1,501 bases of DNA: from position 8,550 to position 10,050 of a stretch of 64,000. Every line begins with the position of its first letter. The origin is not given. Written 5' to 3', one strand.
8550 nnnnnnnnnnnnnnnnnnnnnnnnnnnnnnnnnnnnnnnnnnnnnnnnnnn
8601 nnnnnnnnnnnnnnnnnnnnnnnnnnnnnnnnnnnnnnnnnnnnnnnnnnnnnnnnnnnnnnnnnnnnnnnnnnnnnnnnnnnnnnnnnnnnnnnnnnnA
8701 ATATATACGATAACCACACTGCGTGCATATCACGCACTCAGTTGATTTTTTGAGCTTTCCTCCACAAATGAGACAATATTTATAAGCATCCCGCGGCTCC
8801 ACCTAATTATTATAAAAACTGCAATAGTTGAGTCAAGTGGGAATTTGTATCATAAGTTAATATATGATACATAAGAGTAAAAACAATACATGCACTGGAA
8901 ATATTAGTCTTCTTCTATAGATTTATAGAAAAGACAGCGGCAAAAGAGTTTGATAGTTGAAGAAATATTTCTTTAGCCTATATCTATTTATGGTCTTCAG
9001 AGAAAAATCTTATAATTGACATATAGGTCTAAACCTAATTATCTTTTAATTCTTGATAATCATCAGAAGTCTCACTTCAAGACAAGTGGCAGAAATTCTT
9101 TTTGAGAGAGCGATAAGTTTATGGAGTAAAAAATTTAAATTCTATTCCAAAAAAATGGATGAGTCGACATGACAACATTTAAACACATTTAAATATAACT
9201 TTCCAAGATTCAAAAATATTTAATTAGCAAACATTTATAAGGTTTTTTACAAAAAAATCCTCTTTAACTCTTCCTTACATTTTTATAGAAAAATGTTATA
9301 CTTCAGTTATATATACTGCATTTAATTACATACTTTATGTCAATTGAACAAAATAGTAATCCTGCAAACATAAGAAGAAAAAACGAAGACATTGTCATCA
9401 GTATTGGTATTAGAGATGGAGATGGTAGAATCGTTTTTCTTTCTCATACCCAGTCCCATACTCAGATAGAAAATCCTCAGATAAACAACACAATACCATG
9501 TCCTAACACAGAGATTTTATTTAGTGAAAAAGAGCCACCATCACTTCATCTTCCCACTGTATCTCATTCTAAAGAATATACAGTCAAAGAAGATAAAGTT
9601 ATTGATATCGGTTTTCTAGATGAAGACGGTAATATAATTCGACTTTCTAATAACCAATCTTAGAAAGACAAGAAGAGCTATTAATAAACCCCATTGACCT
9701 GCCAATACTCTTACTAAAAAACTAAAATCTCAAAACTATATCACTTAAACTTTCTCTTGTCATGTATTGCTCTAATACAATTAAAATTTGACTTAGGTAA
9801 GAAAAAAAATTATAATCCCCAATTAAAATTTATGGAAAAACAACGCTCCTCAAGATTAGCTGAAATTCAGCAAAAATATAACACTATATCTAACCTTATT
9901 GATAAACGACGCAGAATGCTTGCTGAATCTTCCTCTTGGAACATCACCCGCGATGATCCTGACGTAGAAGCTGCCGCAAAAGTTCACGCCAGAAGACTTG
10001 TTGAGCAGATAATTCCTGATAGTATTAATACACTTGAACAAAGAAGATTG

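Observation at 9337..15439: Compact 5-gene cassette of hypothetical proteins built around an SF2 DEAH helicase: a candidate undescribed (defence-like?) system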

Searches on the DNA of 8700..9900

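Call 95: search_rna_families(source=window, start=8700, end=9900, threshold=evalue, max_evalue=1)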
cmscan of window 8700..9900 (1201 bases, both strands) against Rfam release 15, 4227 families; matches with E-value up to 1: 3.
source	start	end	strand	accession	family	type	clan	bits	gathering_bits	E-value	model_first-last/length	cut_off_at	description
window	8993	9067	-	RF00202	snoR66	Gene; snRNA; snoRNA; CD-box;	-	20.3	43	0.3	1-76/76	no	Small nucleolar RNA R66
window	9536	9607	-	RF03853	mir-2013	Gene; miRNA;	-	19.5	70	0.57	1-83/83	no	mir-2013 microRNA precursor family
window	9366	9443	+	RF01596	plasmodium_snoR20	Gene; snRNA; snoRNA; CD-box;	-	18.9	45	0.92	1-82/82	no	small nucleolar RNA snoR20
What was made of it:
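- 8803..9336 (.): AT-rich non-coding stretch upstream of ORF1 (534 bp, 25.7% GC). No Rfam match better than E=0.3 (call 95).
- Tried and rejected: Nothing scores better than E=0.3 (call 95).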

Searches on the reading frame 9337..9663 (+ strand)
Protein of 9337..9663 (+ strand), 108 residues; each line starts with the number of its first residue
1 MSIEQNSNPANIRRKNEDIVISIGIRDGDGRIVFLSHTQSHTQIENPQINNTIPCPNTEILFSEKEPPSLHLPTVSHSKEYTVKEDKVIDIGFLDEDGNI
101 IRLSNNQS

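Call 3: search_protein_families(library=pfam, proteins=[window:9337-9663:+], max_evalue=1)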
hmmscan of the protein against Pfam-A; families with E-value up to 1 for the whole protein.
window:9337-9663:+ (108 aa): 1 family
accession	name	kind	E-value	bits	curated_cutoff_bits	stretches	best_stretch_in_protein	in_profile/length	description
PF09984.15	sCache_4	-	0.037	14.2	22.1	1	11-84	44-115/145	Single cache domain 4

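Call 4: search_protein_families(library=padloc, proteins=[window:9337-9663:+], max_evalue=1)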
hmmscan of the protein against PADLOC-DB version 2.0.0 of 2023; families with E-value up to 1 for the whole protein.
window:9337-9663:+ (108 aa): 0 families

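Call 5: search_protein_families(library=ncbifam, proteins=[window:9337-9663:+], max_evalue=1)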
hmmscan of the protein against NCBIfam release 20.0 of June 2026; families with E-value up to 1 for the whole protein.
window:9337-9663:+ (108 aa): 0 families

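Call 6: search_protein_families(library=phrogs, proteins=[window:9337-9663:+], max_evalue=1)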
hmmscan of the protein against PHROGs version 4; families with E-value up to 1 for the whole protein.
window:9337-9663:+ (108 aa): 2 families
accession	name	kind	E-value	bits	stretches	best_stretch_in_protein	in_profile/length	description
phrog_18708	-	unknown function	0.041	15.2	0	84-107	33-54/64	-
phrog_31602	-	head and packaging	0.059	13.2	1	34-81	380-428/472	virion structural protein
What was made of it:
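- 9337..9663 (+): ORF1, 108 aa, with a short internal repeat at both ends (…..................… / …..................…). A lineage-specific neighbour, not part of the conserved pair. No family match (calls 3-6).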
